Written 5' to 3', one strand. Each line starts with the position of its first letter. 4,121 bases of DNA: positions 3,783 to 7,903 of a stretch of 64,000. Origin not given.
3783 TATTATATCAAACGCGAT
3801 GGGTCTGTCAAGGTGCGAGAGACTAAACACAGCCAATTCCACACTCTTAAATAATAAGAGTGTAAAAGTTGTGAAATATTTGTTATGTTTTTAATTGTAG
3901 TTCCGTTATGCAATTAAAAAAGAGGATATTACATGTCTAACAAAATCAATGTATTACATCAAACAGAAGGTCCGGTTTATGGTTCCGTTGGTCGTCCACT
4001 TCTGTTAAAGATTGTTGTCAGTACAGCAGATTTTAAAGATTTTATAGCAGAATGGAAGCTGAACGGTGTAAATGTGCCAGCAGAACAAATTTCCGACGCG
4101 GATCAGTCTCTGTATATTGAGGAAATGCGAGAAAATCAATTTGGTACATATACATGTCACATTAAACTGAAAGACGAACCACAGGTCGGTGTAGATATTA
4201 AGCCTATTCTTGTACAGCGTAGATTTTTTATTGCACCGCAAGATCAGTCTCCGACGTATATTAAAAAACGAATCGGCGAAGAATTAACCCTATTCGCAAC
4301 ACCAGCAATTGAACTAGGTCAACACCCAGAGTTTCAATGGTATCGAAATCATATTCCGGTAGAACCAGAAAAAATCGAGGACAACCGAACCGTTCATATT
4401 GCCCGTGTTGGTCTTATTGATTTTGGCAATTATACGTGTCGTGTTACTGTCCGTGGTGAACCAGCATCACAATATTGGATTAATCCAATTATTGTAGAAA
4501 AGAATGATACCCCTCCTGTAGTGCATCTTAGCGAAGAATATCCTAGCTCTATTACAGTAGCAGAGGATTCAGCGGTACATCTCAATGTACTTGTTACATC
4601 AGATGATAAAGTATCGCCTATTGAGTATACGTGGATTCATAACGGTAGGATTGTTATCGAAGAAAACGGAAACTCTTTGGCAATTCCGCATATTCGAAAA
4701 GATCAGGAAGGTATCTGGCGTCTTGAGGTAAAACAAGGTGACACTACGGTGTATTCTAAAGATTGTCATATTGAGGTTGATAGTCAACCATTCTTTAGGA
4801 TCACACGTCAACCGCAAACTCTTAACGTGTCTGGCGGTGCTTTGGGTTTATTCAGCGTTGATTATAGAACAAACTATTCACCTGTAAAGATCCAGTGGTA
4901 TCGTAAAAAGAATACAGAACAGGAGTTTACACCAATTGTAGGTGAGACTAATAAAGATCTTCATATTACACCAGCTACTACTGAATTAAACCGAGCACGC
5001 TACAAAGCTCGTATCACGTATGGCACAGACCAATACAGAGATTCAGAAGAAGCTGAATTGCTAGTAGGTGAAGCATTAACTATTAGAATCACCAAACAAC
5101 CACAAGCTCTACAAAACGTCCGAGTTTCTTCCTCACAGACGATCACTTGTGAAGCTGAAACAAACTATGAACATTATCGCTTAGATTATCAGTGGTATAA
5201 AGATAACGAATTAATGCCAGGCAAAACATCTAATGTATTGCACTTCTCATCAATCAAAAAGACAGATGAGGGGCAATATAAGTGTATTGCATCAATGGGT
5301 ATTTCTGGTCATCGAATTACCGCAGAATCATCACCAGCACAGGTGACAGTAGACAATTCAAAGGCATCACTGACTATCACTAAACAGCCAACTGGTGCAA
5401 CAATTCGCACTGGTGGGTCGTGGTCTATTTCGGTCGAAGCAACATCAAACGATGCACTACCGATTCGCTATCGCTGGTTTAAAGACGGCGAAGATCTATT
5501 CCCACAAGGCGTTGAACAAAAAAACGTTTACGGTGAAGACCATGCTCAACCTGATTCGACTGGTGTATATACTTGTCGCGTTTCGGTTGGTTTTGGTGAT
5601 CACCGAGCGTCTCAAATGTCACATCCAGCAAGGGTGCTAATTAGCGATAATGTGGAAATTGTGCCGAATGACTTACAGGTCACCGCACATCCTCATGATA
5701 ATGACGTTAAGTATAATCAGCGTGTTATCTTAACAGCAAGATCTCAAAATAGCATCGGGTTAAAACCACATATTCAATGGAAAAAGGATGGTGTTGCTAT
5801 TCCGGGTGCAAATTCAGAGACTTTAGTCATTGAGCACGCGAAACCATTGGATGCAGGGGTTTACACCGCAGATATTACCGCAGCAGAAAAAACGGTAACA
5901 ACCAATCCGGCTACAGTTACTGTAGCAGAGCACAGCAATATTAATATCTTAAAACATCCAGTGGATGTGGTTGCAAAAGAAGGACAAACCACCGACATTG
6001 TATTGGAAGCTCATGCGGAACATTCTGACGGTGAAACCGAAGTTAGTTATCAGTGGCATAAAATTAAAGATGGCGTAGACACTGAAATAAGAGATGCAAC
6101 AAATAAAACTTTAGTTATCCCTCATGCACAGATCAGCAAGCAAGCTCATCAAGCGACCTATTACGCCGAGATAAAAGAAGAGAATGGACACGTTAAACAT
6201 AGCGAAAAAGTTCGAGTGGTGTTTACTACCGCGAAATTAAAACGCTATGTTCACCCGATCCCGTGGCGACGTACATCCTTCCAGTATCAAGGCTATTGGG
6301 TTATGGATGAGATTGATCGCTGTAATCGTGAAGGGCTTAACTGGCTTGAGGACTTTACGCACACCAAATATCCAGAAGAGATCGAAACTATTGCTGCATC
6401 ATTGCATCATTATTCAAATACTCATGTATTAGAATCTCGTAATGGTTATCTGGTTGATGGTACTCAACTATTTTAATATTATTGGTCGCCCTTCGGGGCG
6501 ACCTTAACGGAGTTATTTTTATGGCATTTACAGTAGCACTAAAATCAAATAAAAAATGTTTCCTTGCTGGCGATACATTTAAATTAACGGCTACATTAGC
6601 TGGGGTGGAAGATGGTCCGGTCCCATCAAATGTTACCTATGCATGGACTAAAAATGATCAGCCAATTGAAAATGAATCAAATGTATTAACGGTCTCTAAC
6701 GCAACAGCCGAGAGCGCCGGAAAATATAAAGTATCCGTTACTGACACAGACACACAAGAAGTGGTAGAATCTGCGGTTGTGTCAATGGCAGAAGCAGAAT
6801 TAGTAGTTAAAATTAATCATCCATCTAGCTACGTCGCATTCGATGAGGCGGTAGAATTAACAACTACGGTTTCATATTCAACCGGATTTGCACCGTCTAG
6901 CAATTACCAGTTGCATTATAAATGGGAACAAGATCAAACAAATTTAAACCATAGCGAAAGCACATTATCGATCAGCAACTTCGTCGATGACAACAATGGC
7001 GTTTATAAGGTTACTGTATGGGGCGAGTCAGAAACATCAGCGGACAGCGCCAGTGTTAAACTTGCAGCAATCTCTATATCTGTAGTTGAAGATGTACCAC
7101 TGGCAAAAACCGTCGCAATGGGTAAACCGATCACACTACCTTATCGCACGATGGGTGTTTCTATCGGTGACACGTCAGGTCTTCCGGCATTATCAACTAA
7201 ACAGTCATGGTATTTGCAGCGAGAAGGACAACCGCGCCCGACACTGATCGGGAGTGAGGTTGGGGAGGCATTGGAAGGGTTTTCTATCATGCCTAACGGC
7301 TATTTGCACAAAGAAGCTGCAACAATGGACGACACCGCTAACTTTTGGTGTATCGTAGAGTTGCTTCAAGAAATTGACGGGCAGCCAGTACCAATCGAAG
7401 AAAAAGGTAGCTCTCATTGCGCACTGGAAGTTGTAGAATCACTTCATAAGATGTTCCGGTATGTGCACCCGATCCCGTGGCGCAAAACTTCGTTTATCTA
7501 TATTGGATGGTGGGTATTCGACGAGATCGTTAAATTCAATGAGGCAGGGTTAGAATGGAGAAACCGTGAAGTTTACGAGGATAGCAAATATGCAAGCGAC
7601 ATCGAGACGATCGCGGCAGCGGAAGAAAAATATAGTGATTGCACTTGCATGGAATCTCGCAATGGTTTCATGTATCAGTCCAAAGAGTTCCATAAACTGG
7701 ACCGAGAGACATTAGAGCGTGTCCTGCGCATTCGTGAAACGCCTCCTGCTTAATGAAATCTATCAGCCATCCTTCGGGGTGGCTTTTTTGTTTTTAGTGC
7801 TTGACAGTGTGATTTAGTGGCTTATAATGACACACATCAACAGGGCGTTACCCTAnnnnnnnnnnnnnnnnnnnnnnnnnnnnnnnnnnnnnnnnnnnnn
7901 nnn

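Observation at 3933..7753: Two tandem Hoc-like capsid decoration genes with different Ig-like arrays but a shared C-terminal domain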

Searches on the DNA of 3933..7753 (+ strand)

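Call 3: search_dna_similar(query=window:3933-7753:+, collection=phages, mode=near, max_rows=30)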
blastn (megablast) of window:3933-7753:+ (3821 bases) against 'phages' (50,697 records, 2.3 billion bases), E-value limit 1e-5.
Records with a match: 57; places in all: 57; records where one place covers at least 80% of the query: 0.
Best place of each record, by identity: 80-90% 53; 60-80% 4.
By first word of the organism name: Escherichia 45; Enterobacteria 5; Shigella 4; Krischvirus 2; Phage 1.
By host as written in the record: Escherichia coli 18; - 9; Escherichia coli str. K-12 substr. MG1655 6; Escherichia coli B 4; Escherichia coli O157:H7 2; Escherichia coli K-12 (F+) 2; Escherichia coli O104:H4 2; Escherichia coli K-12 MG1655 2; and 11 more.
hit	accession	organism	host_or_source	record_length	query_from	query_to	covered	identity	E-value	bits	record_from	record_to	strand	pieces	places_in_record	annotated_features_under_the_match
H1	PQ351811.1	Shigella phage SSG23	Shigella sonnei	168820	904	3821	60%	75.2%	4e-167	1028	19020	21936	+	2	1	hypothetical protein | Hoc-like head decoration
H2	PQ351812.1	Shigella phage SFHK24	Shigella flexneri 2a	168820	904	3821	60%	75.2%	4e-167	1028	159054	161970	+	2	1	hypothetical protein | Hoc-like head decoration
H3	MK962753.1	Shigella phage JK32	Escherichia coli XL1 Blue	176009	904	3821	60%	74.6%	4e-147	956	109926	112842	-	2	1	head outer capsid protein (x2)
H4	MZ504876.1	Enterobacteria phage Brandy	-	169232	904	3821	60%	74.2%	9e-134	900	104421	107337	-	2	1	hypothetical protein (x2)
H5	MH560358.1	Escherichia virus KFS-EC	Escherichia coli O157:H7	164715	1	3821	15%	81.0%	2e-106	462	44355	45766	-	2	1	highly immunogenic outer capsid protein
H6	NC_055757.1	Escherichia virus KFS-EC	Escherichia coli O157:H7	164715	1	3821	15%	81.0%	2e-106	462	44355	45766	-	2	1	Hoc-like head decoration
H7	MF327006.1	Shigella phage Sf20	Shigella boydii; Shigella flexneri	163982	1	3821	15%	80.5%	2e-101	445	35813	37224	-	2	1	putative head outer capsid protein | hypothetical protein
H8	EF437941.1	Escherichia phage Phi1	Escherichia coli K-12 (F+)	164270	1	3821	11%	89.1%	1e-93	514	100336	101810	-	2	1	hoc: Hoc head outer capsid protein | hypothetical protein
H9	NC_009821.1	Escherichia phage Phi1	Escherichia coli K-12 (F+)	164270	1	3821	11%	89.1%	1e-93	514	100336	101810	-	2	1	hoc: Hoc-like head decoration | hypothetical protein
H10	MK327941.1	Escherichia phage vB_EcoM_G37-3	Escherichia coli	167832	1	3821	11%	88.9%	4e-92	509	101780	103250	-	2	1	hypothetical protein (x3)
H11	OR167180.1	Escherichia phage MIZ4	Escherichia coli B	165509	1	3821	11%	88.9%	4e-92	509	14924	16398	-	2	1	Hoc-like head decoration | hypothetical protein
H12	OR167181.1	Escherichia phage MIZ5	Escherichia coli B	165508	1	3821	11%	88.9%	4e-92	509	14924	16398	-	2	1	Hoc-like head decoration | hypothetical protein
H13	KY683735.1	Escherichia phage ECD7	Escherichia coli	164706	1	3821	11%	88.9%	2e-90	509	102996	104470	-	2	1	hoc: head outer capsid protein | hypothetical protein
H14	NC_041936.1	Escherichia phage ECD7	Escherichia coli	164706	1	3821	11%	88.9%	2e-90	509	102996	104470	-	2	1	hoc: Hoc-like head decoration | hypothetical protein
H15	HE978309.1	Enterobacteria phage GEC-3S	Escherichia coli O104:H4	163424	1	3821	11%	88.4%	1e-88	498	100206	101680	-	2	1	hoc: Putative head outer capsid protein; Hoc | hypothetical protein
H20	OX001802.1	Escherichia phage vB_Eco_TB34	-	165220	1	3821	9%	89.5%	9e-99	436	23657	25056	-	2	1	Hoc head outer capsid protein [Escherichia phage RB49] | Hypothetical protein | label:Salmonella BREX site (x2)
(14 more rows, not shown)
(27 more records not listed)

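Call 5: get_annotated_region(hit=H3, flank=4000)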
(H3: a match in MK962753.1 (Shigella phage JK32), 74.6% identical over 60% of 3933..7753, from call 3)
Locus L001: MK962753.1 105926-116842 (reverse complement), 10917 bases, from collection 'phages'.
description: Shigella phage JK32, complete genome.
organism: Shigella phage JK32 (NCBI taxid 2591059)
taxonomy: Viruses; Duplodnaviria; Heunggongvirae; Uroviricota; Caudoviricetes; Straboviridae; Krischvirus
host: Escherichia coli XL1 Blue; source: river; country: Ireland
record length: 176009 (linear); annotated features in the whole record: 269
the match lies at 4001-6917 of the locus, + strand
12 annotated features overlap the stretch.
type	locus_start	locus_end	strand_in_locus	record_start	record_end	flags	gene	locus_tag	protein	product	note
CDS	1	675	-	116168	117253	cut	-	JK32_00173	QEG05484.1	hypothetical protein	-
CDS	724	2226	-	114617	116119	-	-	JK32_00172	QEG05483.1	RNA-DNA and DNA-DNA helicase ATPase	UvsW RNA-DNA and DNA-DNA helicase ATPase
CDS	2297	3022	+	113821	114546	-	-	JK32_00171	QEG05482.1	inhibitor of prohead protease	-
CDS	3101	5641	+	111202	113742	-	-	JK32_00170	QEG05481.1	head outer capsid protein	Hoc head outer capsid protein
CDS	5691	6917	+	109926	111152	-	-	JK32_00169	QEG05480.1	head outer capsid protein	Hoc head outer capsid protein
CDS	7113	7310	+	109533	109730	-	-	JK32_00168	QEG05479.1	hypothetical protein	-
CDS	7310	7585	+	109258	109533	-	-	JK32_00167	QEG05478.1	hypothetical protein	-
CDS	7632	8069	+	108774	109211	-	-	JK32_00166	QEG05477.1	hypothetical protein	-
CDS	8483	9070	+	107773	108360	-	-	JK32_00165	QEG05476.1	hypothetical protein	-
CDS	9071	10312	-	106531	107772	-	-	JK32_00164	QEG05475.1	vertex head subunit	-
CDS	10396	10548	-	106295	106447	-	-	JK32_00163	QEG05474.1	hypothetical protein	-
CDS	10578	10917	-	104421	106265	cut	-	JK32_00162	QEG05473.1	tropomyosin-like protein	-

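Call 6: get_annotated_region(hit=H1, flank=4000)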
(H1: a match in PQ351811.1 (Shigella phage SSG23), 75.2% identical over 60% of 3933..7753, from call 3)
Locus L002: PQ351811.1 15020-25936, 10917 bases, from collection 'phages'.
description: Shigella phage SSG23, complete genome.
organism: Shigella phage SSG23 (NCBI taxid 3350104)
taxonomy: Viruses; Duplodnaviria; Heunggongvirae; Uroviricota; Caudoviricetes; Straboviridae; Krischvirus
host: Shigella sonnei; source: -; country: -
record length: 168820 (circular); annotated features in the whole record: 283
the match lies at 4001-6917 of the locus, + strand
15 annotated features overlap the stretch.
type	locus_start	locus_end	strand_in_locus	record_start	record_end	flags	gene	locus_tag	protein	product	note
CDS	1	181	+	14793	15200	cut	-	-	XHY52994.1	UvsY-like recombination mediator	-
CDS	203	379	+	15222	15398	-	-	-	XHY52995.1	hypothetical protein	-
CDS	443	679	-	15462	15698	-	-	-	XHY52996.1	DNA helicase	-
CDS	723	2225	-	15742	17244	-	-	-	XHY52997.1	DNA helicase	-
CDS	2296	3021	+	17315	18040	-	-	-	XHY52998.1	minor head protein inhibitor of protease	-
CDS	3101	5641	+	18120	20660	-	-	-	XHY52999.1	hypothetical protein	-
CDS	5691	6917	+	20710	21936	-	-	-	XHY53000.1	Hoc-like head decoration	-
CDS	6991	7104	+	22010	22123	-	-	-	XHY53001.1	hypothetical protein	-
CDS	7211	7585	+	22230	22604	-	-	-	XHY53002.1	hypothetical protein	-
CDS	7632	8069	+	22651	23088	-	-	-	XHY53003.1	hypothetical protein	-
CDS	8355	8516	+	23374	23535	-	-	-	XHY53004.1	hypothetical protein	-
CDS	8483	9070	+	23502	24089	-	-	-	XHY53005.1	DprA-like DNA recombination-mediator protein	-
CDS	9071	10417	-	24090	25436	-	-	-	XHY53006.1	major head protein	-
CDS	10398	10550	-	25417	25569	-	-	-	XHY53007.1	hypothetical protein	-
CDS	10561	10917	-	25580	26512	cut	-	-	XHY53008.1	hypothetical protein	-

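Call 7: get_annotated_region(hit=H9, flank=4000)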
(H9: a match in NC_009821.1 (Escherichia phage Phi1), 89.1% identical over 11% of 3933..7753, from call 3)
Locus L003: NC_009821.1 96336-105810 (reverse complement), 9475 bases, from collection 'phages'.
description: Enterobacteria phage Phi1, complete genome.
organism: Escherichia phage Phi1 (NCBI taxid 448384)
taxonomy: Viruses; Duplodnaviria; Heunggongvirae; Uroviricota; Caudoviricetes; Straboviridae; Krischvirus; Krischvirus georgiaone
host: Escherichia coli K-12 (F+); source: -; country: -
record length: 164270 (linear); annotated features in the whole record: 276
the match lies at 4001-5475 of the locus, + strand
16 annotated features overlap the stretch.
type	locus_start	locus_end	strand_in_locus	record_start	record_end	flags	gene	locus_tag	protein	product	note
CDS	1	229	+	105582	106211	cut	26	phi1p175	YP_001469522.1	baseplate hub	-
CDS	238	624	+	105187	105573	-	25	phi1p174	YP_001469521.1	baseplate wedge subunit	-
CDS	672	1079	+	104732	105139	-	uvsY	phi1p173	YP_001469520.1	UvsY recombination repair and ssDNA binding protein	-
CDS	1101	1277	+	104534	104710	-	uvsY.-2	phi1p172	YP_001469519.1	hypothetical protein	-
CDS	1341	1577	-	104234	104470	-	uvsW.1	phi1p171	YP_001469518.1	DNA helicase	-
CDS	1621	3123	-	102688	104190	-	uvsW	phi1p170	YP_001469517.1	DNA helicase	-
CDS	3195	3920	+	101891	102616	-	inh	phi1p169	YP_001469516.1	minor head protein inhibitor of protease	-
CDS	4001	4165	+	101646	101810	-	-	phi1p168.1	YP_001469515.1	hypothetical protein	ORF168.1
CDS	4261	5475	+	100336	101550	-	hoc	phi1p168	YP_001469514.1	Hoc-like head decoration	-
CDS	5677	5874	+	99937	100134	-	-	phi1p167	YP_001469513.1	hypothetical protein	ORF167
CDS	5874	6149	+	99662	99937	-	24.3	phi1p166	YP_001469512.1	gp24.3 conserved hypothetical protein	-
CDS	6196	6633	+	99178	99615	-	-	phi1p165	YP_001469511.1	hypothetical protein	ORF165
CDS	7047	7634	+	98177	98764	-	-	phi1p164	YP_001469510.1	DprA-like DNA recombination-mediator protein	ORF164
CDS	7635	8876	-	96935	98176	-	24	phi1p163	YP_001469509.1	gp24 head vertex protein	-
CDS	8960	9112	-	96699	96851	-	-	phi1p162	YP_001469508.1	hypothetical protein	ORF162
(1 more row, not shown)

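Call 49: get_annotated_region(hit=H6, flank=300)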
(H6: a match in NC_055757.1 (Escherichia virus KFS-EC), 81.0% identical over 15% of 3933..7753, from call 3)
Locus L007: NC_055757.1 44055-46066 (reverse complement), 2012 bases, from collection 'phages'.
description: Escherichia virus KFS-EC, complete genome.
organism: Escherichia virus KFS-EC (NCBI taxid 2250214)
taxonomy: Viruses; Duplodnaviria; Heunggongvirae; Uroviricota; Caudoviricetes; Straboviridae; Krischvirus; Krischvirus kfsec
host: Escherichia coli O157:H7; source: wastewater; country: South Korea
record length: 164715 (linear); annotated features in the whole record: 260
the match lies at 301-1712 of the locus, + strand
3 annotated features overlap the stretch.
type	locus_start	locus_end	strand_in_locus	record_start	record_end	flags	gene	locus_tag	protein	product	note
CDS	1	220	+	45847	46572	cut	-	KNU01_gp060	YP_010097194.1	minor head protein inhibitor of protease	-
CDS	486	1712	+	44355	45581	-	-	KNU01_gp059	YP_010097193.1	Hoc-like head decoration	hoc#gene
CDS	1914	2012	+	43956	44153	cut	-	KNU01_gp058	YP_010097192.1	hypothetical protein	-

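Call 50: get_annotated_region(hit=H20, flank=300)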
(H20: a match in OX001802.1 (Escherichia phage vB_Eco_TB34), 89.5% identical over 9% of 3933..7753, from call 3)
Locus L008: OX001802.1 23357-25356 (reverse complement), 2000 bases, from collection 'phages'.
description: Escherichia phage vB_Eco_TB34 genome assembly, chromosome: 1.
organism: Escherichia phage vB_Eco_TB34 (NCBI taxid 2898837)
taxonomy: Viruses; Duplodnaviria; Heunggongvirae; Uroviricota; Caudoviricetes; Straboviridae; Krischvirus
host: -; source: -; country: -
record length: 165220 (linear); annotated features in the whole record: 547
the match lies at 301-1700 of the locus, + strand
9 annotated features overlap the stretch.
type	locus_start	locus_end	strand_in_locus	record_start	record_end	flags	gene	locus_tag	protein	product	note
CDS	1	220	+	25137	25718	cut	-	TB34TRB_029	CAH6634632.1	Inhibitor of prohead protease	label:TB34TRB_029; BLAST inhibitor of prohead protease [Citrobacter phage Merlin] YP_009203919.1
misc_feature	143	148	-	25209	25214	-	-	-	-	-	label:Salmonella BREX site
CDS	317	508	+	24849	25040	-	-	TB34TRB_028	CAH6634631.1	Hypothetical protein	label:TB34TRB_028; BLAST hypothetical protein RB49p168.2 [Escherichia phage RB49] YP_001883325.1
CDS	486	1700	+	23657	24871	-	-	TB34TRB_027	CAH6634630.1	Hoc head outer capsid protein [Escherichia phage RB49]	label:TB34TRB_027; BLAST Hoc head outer capsid protein [Escherichia phage RB49] NP_891739.1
misc_feature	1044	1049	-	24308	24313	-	-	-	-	-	label:Salmonella BREX site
misc_feature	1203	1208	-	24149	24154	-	-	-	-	-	label:Salmonella BREX site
regulatory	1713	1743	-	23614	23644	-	-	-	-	terminator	-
CDS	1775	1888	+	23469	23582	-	-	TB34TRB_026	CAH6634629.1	hypothetical protein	label:TB34TRB_026; BLAST-P vs NR hypothetical protein SKERS_31 [Escherichia phage vB_EcoM_Skers] QXN69036.1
CDS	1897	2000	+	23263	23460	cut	-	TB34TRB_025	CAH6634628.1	Hypothetical protein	label:TB34TRB_025; BLAST hypothetical protein EpJSE_00172 [Escherichia phage JSE] YP_002922244.1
